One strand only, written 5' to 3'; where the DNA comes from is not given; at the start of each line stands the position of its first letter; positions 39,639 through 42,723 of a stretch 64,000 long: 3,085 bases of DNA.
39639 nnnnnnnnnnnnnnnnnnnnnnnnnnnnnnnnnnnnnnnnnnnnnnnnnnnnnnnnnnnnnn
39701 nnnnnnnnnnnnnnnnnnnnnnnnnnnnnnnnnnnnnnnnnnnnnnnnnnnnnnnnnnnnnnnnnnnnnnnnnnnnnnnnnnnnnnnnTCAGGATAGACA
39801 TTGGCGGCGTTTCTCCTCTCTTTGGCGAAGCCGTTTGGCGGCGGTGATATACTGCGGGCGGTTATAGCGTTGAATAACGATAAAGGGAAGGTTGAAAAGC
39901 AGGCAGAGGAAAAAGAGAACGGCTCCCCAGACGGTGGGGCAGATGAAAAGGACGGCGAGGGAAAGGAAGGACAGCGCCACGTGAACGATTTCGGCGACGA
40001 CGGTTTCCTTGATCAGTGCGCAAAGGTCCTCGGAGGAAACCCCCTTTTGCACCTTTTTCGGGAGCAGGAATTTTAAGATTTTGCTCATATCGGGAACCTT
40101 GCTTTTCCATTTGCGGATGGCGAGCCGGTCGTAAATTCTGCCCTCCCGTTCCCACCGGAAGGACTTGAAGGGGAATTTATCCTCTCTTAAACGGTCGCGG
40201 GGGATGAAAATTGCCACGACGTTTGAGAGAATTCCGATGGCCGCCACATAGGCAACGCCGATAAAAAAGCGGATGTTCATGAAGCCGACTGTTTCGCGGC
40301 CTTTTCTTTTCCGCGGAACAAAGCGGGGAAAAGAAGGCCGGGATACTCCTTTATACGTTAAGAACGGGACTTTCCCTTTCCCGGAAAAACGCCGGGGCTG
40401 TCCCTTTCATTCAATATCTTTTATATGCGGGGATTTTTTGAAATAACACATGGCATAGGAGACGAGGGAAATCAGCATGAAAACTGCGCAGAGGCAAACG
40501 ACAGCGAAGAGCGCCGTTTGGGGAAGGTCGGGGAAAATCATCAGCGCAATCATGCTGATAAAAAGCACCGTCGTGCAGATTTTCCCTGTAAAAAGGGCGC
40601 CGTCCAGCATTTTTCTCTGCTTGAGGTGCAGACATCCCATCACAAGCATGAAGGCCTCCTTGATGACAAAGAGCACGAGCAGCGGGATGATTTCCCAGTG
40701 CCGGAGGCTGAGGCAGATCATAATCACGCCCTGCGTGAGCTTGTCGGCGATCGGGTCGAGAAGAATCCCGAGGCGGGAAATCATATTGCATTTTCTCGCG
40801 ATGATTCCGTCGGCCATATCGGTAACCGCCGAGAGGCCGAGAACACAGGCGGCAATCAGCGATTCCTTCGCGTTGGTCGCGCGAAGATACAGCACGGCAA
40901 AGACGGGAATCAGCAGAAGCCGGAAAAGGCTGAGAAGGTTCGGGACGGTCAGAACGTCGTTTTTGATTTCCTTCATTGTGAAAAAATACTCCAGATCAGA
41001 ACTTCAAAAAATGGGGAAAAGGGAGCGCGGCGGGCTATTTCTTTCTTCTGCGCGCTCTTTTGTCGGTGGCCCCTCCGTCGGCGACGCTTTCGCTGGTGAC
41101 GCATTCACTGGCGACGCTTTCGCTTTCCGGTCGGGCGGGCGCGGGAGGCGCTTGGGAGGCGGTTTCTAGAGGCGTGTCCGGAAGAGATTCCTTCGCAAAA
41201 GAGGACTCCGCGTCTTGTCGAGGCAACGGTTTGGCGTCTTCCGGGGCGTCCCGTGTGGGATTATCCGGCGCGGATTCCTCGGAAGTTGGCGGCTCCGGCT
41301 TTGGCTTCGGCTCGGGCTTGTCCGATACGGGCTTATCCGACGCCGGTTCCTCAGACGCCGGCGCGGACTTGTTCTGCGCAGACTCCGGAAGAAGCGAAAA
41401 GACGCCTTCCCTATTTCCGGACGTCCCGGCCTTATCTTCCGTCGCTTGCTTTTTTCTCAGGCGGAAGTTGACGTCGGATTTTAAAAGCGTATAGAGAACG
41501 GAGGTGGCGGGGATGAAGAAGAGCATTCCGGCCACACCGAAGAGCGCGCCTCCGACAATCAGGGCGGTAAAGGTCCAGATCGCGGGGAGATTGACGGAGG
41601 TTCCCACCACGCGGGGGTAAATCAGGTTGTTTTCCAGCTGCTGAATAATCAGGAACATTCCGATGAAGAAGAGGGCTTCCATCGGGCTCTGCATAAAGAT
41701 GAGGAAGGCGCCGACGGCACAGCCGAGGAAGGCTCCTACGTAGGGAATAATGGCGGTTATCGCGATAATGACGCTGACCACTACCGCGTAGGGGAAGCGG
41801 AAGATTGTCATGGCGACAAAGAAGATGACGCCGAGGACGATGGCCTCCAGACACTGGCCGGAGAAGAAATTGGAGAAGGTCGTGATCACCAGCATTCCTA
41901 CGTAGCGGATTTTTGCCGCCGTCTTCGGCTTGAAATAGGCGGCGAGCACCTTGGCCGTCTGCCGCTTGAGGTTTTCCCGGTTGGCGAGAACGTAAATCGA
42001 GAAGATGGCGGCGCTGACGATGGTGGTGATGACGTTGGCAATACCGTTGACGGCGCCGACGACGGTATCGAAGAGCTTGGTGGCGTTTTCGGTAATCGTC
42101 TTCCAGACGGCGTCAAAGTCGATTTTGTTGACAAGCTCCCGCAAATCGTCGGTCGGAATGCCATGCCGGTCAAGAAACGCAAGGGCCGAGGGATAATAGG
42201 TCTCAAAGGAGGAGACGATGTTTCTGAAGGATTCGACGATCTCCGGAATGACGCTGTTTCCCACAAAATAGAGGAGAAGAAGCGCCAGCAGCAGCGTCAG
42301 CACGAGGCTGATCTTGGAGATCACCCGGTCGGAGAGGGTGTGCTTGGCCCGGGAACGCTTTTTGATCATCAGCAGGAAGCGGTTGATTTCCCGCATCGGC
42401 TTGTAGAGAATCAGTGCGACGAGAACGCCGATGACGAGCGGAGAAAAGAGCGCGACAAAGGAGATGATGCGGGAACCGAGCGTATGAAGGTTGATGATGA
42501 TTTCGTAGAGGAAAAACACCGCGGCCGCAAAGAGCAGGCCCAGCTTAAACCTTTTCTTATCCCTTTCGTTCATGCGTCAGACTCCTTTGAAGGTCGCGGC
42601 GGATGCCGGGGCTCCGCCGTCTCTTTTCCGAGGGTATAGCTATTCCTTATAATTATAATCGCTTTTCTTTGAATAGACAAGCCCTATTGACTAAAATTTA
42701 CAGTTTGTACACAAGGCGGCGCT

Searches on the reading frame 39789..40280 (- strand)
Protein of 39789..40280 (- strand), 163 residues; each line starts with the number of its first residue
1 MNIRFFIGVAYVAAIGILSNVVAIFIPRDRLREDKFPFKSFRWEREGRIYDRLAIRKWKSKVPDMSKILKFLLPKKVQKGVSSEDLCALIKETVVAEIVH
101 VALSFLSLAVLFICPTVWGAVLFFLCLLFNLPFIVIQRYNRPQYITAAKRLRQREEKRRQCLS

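Call 49: search_protein_families(library=pfam, proteins=[window:39789-40280:-], max_evalue=0.0001)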
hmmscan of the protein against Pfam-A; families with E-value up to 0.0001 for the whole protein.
window:39789-40280:- (163 aa): 1 family
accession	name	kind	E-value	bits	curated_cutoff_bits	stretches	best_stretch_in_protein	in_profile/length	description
PF18927.5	CrtO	-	2.3e-29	102.7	27.3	1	38-149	5-122/123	Glycosyl-4,4'-diaponeurosporenoate acyltransferase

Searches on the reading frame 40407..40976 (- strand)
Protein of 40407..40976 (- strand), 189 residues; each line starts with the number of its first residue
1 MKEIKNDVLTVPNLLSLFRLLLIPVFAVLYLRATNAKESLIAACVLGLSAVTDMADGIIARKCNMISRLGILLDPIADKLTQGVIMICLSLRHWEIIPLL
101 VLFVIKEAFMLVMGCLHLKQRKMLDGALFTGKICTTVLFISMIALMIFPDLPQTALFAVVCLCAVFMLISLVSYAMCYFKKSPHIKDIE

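Call 49: search_protein_families(library=pfam, proteins=[window:40407-40976:-], max_evalue=0.0001)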
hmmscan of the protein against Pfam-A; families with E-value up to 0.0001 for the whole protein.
window:40407-40976:- (189 aa): 1 family
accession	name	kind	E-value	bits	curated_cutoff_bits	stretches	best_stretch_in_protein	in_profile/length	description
PF01066.26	CDP-OH_P_transf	-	1.1e-30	107.5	22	1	10-163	2-149/152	CDP-alcohol phosphatidyltransferase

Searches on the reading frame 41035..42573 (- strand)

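Call 49: search_protein_families(library=pfam, proteins=[window:41035-42573:-], max_evalue=0.0001)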
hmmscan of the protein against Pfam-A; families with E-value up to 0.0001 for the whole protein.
window:41035-42573:- (512 aa): 1 family
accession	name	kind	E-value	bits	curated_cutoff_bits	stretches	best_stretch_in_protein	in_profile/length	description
PF01594.21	AI-2E_transport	-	5.4e-40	138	34.3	1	36-365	14-324/327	AI-2E family transporter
